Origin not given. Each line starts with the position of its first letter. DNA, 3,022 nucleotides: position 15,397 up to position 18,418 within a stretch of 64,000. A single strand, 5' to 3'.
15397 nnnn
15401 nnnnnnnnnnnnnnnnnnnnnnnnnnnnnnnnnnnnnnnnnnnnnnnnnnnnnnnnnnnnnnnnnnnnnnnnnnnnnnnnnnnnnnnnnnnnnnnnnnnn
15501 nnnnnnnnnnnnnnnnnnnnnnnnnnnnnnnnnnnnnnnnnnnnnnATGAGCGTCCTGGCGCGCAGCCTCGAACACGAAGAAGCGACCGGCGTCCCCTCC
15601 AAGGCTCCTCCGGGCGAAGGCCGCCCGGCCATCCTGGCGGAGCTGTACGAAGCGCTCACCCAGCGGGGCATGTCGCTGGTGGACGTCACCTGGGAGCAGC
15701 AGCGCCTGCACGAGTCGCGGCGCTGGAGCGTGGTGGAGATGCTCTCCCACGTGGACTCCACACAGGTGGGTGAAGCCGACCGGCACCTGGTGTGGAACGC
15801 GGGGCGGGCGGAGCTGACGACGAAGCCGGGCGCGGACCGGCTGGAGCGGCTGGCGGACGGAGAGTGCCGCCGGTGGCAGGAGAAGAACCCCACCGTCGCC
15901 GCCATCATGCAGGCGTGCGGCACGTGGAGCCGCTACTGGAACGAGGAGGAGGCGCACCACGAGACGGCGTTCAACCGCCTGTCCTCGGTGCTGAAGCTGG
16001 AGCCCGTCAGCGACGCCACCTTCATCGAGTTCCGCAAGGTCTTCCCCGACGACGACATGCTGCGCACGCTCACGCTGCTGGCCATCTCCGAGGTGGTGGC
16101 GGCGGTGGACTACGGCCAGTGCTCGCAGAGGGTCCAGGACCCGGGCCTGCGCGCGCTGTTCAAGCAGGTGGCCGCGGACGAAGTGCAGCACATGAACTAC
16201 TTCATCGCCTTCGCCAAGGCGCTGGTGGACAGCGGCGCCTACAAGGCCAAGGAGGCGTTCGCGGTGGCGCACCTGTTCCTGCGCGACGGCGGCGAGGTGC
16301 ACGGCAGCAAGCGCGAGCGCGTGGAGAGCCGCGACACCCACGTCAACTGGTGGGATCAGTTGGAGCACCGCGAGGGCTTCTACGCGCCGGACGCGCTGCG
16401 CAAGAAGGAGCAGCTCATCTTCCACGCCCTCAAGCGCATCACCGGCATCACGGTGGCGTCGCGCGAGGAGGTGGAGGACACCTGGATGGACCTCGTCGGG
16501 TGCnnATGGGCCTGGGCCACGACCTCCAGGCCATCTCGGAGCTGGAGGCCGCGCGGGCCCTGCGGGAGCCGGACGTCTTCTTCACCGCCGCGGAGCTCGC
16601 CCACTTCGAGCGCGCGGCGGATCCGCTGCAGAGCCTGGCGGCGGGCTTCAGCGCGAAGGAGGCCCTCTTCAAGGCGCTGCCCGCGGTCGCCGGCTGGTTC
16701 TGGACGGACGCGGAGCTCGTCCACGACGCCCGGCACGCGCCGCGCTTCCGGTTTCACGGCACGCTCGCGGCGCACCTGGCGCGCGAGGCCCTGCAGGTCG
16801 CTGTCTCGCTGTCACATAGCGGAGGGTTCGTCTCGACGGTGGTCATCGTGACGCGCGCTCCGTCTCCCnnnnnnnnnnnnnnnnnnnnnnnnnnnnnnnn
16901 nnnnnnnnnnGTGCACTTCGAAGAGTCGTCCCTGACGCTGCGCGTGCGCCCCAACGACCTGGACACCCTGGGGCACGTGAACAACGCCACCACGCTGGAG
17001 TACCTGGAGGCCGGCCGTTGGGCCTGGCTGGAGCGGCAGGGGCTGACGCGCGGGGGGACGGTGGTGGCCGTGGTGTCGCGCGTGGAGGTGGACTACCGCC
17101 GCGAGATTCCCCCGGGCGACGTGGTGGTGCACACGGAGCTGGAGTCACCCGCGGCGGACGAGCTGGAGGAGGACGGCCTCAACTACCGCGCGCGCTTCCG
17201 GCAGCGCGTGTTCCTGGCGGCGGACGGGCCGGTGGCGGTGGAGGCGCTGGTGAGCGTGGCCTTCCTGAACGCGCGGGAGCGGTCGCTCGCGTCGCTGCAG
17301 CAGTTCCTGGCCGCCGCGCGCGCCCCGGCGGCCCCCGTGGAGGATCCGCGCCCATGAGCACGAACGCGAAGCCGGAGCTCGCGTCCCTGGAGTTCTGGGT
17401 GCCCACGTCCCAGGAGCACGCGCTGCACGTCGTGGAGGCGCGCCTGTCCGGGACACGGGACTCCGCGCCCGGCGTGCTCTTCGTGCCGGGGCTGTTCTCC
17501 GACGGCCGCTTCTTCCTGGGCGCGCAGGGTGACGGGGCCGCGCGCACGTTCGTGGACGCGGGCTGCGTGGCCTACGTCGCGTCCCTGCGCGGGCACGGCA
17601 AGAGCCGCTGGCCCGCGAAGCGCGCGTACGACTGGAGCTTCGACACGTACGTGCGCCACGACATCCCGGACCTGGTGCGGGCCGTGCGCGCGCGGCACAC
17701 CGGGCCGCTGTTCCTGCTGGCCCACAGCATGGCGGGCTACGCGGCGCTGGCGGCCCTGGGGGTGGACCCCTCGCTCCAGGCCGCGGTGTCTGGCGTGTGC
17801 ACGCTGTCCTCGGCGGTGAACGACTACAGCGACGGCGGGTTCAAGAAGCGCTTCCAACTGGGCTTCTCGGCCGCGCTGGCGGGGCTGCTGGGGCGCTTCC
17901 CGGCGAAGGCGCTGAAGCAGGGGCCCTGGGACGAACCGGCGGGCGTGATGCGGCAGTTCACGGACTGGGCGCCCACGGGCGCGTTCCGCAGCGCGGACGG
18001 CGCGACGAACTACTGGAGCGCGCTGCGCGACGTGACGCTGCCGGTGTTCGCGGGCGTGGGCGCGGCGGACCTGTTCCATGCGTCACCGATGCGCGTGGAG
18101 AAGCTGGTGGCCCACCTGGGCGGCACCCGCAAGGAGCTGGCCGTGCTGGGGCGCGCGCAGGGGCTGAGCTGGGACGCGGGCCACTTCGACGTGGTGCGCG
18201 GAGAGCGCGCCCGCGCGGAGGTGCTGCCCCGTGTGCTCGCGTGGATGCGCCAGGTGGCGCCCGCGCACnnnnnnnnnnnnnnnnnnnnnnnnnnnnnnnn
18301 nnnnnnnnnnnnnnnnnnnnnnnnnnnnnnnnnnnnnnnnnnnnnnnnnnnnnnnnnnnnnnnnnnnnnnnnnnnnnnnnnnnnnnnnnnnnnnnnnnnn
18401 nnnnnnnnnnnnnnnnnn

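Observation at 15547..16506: Soluble di-iron carboxylate protein with paired ExxH motifs next to a carrier protein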

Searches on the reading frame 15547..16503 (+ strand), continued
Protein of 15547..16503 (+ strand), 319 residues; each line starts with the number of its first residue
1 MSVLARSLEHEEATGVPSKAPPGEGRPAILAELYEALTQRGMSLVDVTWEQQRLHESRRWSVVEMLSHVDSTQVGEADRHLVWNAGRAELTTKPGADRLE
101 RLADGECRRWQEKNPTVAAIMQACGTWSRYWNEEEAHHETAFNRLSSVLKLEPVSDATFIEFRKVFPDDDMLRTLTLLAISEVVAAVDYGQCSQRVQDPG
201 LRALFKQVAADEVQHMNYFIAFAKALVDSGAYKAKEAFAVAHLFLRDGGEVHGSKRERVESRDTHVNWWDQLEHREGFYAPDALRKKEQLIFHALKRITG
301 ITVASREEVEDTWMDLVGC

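Call 47: search_protein_families(library=pfam, proteins=[L078:6573-7985:+, L078:5980-6582:+, L078:5435-5980:+, L078:4701-5435:+, L078:3457-4758:+, L076:8021-8560:+, L076:6467-7846:+, L076:5092-6474:+, L076:3957-5018:+, L076:14292-15044:-], max_evalue=0.001)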
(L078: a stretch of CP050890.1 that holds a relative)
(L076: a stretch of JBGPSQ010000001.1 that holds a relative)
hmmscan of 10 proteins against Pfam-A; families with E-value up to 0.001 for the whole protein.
L078:6573-7985:+ (471 aa): 12 families
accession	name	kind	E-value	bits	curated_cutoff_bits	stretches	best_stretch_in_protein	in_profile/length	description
PF01266.30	DAO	-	3.4e-11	43.7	27.9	1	3-35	2-35/353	FAD dependent oxidoreductase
PF07992.20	Pyr_redox_2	-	4.8e-10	39.8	26.1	1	2-45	2-42/291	Pyridine nucleotide-disulphide oxidoreductase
PF00890.30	FAD_binding_2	-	3.3e-09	36.9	20.4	1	3-38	2-37/414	FAD binding domain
PF01134.28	GIDA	-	8e-08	32.2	22.1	1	3-166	2-150/391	Glucose inhibited division protein A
PF13450.12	NAD_binding_8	-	8.8e-08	32.8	21.9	1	5-33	1-29/68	NAD(P)-binding Rossmann-like domain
PF04820.20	Trp_halogenase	-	8.9e-08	31.8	21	0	2-28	1-31/458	Tryptophan halogenase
PF01494.25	FAD_binding_3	-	1.3e-07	31.6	22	1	2-330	3-316/349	FAD binding domain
PF12831.13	FAD_oxidored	-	6.4e-07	29.4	27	1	2-168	1-148/416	FAD dependent oxidoreductase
PF03486.20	HI0933_like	-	1.6e-06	28.2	50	1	2-32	2-32/244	HI0933-like protein Rossmann domain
PF00070.33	Pyr_redox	-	4.7e-05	24.3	22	1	3-33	2-32/82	Pyridine nucleotide-disulphide oxidoreductase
PF05834.18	Lycopene_cycl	-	6.3e-05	22.6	23.4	0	102-185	79-164/380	Lycopene cyclase protein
PF01593.30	Amino_oxidase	-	0.00029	20.7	19.8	0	10-33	1-24/443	Flavin containing amine oxidoreductase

L078:5980-6582:+ (201 aa): 2 families
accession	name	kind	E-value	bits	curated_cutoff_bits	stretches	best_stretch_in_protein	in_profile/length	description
PF04191.18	PEMT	-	6.9e-10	39.7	25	1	78-161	11-96/105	Phospholipid methyltransferase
PF04140.19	ICMT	-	2.2e-05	25.2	24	1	76-152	4-79/95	Isoprenylcysteine carboxyl methyltransferase (ICMT) family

L078:5435-5980:+ (182 aa): 0 families

L078:4701-5435:+ (245 aa): 0 families

L078:3457-4758:+ (434 aa): 2 families
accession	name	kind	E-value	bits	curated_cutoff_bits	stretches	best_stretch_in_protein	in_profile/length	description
PF13469.12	Sulfotransfer_3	-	6.3e-36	125.1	27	2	247-380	84-214/216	Sulfotransferase family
PF00685.33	Sulfotransfer_1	-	9.6e-05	22.3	22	0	128-378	4-182/255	Sulfotransferase domain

L076:8021-8560:+ (180 aa): 6 families
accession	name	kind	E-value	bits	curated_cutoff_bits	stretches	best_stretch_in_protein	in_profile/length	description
PF03602.21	Cons_hypoth95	-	2.6e-50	171.1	24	1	1-171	1-181/182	Conserved hypothetical protein 95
PF13847.12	Methyltransf_31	-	6.3e-10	39.4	27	1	42-145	4-111/145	Methyltransferase domain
PF05175.20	MTS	-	2.6e-08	34.1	23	1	31-123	22-112/170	Methyltransferase small domain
PF13649.12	Methyltransf_25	-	4.3e-07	31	27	1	46-139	2-97/97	Methyltransferase domain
PF02475.24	TRM5-TYW2_MTfase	-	9.6e-05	22.8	28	1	42-131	37-127/164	TRM5/TYW2 methyltransferase domain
PF01189.24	Methyltr_RsmB-F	-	0.00081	19.5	27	0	62-118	31-88/199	16S rRNA methyltransferase RsmB/F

L076:6467-7846:+ (460 aa): 2 families
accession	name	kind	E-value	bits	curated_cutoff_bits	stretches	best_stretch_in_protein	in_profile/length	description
PF05193.26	Peptidase_M16_C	-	1e-37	130.2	23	1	208-384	1-180/181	Peptidase M16 inactive domain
PF00675.25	Peptidase_M16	-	3.4e-12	46.9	22.3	1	59-196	7-142/149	Insulinase (Peptidase family M16)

L076:5092-6474:+ (461 aa): 2 families
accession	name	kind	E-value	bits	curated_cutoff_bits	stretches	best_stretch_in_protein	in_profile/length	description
PF05193.26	Peptidase_M16_C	-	3.3e-31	109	23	1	194-375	2-180/181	Peptidase M16 inactive domain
PF00675.25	Peptidase_M16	-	4.6e-25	88.7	22.3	1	39-185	1-146/149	Insulinase (Peptidase family M16)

L076:3957-5018:+ (354 aa): 0 families

L076:14292-15044:- (251 aa): 3 families
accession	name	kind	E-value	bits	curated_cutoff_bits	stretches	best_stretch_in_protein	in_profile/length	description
PF13428.12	TPR_14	-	2e-07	31.4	23.5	0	92-132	4-43/44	Tetratricopeptide repeat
PF14559.12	TPR_19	-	1.2e-06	29.2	25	1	100-164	2-64/68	Tetratricopeptide repeat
PF13432.12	TPR_16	-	0.00039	21.2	32.7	0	129-186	2-56/65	Tetratricopeptide repeat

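Call 61: find_encoding_contigs(protein=P0252, flank=8000, max_places=1)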
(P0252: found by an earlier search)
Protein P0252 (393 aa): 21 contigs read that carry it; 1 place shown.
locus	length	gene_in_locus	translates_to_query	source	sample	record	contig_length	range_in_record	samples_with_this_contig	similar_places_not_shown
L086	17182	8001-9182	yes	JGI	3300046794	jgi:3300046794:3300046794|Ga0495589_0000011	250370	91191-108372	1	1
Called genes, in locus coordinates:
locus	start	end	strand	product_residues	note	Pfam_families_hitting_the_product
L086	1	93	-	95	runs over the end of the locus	-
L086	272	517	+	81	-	-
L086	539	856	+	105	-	PF24725:DUF7677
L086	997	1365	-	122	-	PF20192:DUF6555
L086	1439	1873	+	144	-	-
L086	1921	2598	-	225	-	-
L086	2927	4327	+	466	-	PF00324:AA_permease, PF13520:AA_permease_2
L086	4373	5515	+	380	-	PF01965:DJ-1_PfpI, PF12833:HTH_18, PF00165:HTH_AraC (weak)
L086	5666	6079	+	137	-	PF13622:4HBT_3, PF03061:4HBT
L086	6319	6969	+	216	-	PF09346:SMI1_KNR4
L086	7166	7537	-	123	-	PF13279:4HBT_2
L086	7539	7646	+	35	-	-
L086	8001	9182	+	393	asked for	PF03405:FA_desaturase_2 (weak), PF02915:Rubrerythrin (weak)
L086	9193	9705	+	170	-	PF03061:4HBT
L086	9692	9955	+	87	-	PF00550:PP-binding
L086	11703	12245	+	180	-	PF13279:4HBT_2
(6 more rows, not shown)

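Call 62: find_encoding_contigs(protein=P0240, flank=8000, max_places=1)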
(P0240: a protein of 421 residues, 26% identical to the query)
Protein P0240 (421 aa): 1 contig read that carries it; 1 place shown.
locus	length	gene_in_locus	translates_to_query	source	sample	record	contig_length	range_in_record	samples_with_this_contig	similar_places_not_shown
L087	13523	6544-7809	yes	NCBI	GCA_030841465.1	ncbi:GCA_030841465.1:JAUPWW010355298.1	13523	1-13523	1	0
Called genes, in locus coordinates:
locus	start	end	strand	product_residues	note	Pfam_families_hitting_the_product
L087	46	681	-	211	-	PF00813:FliP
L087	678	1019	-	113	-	-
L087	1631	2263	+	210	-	PF07638:Sigma70_ECF (weak), PF04542:Sigma70_r2, PF08281:Sigma70_r4_2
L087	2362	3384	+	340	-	PF12625:Arabinose_bd, PF12833:HTH_18, PF00165:HTH_AraC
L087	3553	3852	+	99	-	PF00550:PP-binding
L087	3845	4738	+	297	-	PF03405:FA_desaturase_2, PF02915:Rubrerythrin (faint)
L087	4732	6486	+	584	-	PF00501:AMP-binding, PF23024:AMP-dom_DIP2-like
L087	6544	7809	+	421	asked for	PF03405:FA_desaturase_2 (weak), PF02915:Rubrerythrin (faint)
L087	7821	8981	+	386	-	PF00487:FA_desaturase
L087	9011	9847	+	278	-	PF05118:Asp_Arg_Hydrox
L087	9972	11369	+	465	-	PF01425:Amidase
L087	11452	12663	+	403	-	PF00109:ketoacyl-synt, PF02801:Ketoacyl-synt_C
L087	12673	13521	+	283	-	?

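Call 63: find_encoding_contigs(protein=P0245, flank=8000, max_places=1)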
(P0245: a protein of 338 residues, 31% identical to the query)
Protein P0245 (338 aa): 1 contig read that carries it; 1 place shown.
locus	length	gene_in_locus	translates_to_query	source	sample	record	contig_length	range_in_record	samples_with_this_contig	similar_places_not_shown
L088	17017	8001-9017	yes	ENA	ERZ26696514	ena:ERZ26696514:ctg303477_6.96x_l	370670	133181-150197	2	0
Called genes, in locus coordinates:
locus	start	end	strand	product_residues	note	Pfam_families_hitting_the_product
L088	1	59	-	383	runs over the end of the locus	PF12679:ABC2_membrane_2, PF12698:ABC2_membrane_3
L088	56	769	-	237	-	PF00005:ABC_tran, PF13304:AAA_21 (faint)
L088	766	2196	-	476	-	PF00561:Abhydrolase_1, PF12146:Hydrolase_4 (faint), PF08386:Abhydrolase_4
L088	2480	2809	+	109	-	-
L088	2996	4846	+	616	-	PF26549:Tricorn_N, PF26550:Tricorn_2nd (weak), PF25174:Beta-prop_THOC3 (weak), PF01738:DLH, PF02129:Peptidase_S15, PF20434:BD-FAE, PF00326:Peptidase_S9, PF12697:Abhydrolase_6 (weak), +5 more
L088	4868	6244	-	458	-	PF00072:Response_reg, PF00158:Sigma54_activat, PF14532:Sigma54_activ_2, PF07728:AAA_5, PF25601:AAA_lid_14, PF02954:HTH_8, PF13384:HTH_23 (weak), PF13518:HTH_28 (weak), +1 more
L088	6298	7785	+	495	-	PF02518:HATPase_c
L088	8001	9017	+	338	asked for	PF03405:FA_desaturase_2 (faint)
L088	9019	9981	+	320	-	-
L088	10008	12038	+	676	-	PF00109:ketoacyl-synt, PF02801:Ketoacyl-synt_C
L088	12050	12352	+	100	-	PF00550:PP-binding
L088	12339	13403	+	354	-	PF01571:GCV_T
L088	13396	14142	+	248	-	PF00106:adh_short, PF08659:KR, PF13561:adh_short_C2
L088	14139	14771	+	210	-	PF00698:Acyl_transf_1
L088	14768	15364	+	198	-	PF07977:FabA, PF22818:ApeI-like (weak)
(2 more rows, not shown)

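Call 68: search_protein_families(library=pfam, alignment_id=A1, max_evalue=0.01)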
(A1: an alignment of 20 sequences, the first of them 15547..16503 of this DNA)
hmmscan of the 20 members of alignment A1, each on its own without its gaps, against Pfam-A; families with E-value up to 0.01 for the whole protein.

A. member 1, window:15547-16503:+ (319 aa): 2 families
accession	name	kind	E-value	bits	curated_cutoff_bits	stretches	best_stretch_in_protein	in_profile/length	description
PF03405.20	FA_desaturase_2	-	0.0012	18.2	22.7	1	122-238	96-221/325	Fatty acid desaturase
PF02915.23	Rubrerythrin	-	0.0017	19.2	22.8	0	132-219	39-133/137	Rubrerythrin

B. families by the number of members that match (of 20 scanned): 3 families
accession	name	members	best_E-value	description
PF03405.20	FA_desaturase_2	20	4.6e-06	Fatty acid desaturase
PF02915.23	Rubrerythrin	14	0.00032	Rubrerythrin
PF03232.19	COQ7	3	0.002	Ubiquinone biosynthesis protein COQ7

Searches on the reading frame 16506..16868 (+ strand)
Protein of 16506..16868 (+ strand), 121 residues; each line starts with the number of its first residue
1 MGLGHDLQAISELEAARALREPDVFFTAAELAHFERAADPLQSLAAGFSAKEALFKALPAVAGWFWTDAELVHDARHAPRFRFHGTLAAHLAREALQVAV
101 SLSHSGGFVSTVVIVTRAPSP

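Call 14: search_protein_families(library=pfam, proteins=[window:16506-16868:+], max_evalue=0.01)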
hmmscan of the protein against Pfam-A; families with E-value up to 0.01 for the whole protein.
window:16506-16868:+ (121 aa): 1 family
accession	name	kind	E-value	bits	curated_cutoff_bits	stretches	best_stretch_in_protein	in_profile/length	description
PF01648.25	ACPS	-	1.4e-10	41.6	25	1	2-92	1-97/111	4'-phosphopantetheinyl transferase superfamily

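Call 57: search_protein_families(library=ncbifam, proteins=[window:16506-16868:+], max_evalue=0.01)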
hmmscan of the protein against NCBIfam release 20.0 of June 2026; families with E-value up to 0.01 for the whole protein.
window:16506-16868:+ (121 aa): 10 families
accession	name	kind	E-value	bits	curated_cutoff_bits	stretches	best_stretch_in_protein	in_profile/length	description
NF000832.0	PRK00070.3-2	equivalog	4.1e-17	62.6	107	1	2-115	4-114/116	holo-ACP synthase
NF011256.0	PRK14662.1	equivalog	1.2e-15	57.9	150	1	3-116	5-118/123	4'-phosphopantetheinyl transferase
NF011254.0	PRK14660.1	equivalog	2.2e-12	47.1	195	1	25-115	30-123/125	holo-[acyl-carrier-protein] synthase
TIGR00556.1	pantethn_trn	domain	3.8e-12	46.4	45.35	1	2-116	4-126/128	phosphopantetheine--protein transferase domain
NF011250.0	PRK14656.1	equivalog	2.6e-09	37.2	175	1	24-116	29-124/126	holo-[acyl-carrier-protein] synthase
NF000831.0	PRK00070.3-1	equivalog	5.7e-09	35.9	124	1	2-116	5-128/130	holo-ACP synthase AcpS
TIGR00516.1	acpS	equivalog_domain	2.6e-08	34.2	59.8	1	2-117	4-122/125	holo-ACP synthase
NF011251.0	PRK14657.1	equivalog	1.4e-07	31.6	165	1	2-115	4-121/123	holo-[acyl-carrier-protein] synthase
NF011257.0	PRK14663.1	equivalog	7e-05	22.8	186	1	23-107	26-109/123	holo-[acyl-carrier-protein] synthase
NF011255.0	PRK14661.1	equivalog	0.0095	15.8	209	0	44-116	42-109/169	holo-[acyl-carrier-protein] synthase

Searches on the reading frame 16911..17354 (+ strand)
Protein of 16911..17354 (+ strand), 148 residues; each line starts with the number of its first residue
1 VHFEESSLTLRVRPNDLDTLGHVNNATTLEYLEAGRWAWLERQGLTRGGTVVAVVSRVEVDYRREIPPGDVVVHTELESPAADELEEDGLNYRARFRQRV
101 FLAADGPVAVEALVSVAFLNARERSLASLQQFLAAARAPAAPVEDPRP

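Call 7: search_protein_families(library=pfam, proteins=[window:16911-17354:+], max_evalue=0.01)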
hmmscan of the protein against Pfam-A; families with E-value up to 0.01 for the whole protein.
window:16911-17354:+ (148 aa): 3 families
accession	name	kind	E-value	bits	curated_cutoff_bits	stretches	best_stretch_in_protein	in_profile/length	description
PF13279.12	4HBT_2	-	8.6e-16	58.9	25.5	1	12-136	1-121/122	Thioesterase-like superfamily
PF03061.28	4HBT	-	2.2e-09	37.9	20.6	1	21-77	2-56/79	Thioesterase superfamily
PF20791.3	Acyl-ACP_TE_C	-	1.5e-06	28.8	21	1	5-87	7-75/101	Acyl-ACP thioesterase C-terminal domain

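Call 57: search_protein_families(library=ncbifam, proteins=[window:16911-17354:+], max_evalue=0.01)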
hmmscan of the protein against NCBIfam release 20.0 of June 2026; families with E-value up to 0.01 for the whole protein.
window:16911-17354:+ (148 aa): 2 families
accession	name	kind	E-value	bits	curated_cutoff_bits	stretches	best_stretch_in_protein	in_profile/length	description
TIGR00051.1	TIGR00051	subfamily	8.2e-08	32.6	68.7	1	10-79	2-76/117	YbgC/FadM family acyl-CoA thioesterase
TIGR02799.1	thio_ybgC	equivalog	1.8e-05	25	141.35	1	8-125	3-115/126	tol-pal system-associated acyl-CoA thioesterase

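Call 80: search_solved_structures(query=window:16911-17354:+, max_evalue=0.01)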
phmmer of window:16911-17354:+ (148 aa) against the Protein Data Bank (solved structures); distinct sequences matched with E-value up to 0.01: 6.
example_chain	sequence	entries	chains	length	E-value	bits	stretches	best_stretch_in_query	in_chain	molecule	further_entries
2fuj_A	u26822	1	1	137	3.3e-08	37.1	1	9-79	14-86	conserved hypothetical protein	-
2cye_A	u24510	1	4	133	2.1e-07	34.5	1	10-72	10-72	Putative thioesterase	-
1njk_A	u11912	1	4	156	9.2e-07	32.4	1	9-127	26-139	Hypothetical protein ybaW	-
5byu_A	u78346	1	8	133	1.2e-05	28.7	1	11-82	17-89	Thioesterase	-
3qy3_A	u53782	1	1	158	1.8e-05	28.2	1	10-73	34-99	Thioesterase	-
5dio_A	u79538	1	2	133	0.00016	25.1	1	12-82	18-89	Thioesterase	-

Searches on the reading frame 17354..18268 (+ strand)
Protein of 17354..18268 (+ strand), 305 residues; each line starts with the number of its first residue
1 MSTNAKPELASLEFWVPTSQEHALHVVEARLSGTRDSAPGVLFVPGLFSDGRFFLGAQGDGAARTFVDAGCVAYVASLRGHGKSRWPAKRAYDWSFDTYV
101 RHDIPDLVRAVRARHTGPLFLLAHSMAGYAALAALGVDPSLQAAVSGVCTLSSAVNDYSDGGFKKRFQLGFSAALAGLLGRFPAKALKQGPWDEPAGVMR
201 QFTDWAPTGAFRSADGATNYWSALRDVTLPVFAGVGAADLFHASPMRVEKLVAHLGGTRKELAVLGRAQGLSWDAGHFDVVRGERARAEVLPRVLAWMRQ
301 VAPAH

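Call 57: search_protein_families(library=ncbifam, proteins=[window:17357-18268:+], max_evalue=0.01)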
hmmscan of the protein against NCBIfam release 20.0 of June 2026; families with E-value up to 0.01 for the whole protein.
window:17357-18268:+ (304 aa): 0 families

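Call 81: search_solved_structures(query=window:17354-18268:+, max_evalue=0.01)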
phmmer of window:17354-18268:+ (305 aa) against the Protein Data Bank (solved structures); distinct sequences matched with E-value up to 0.01: 0.
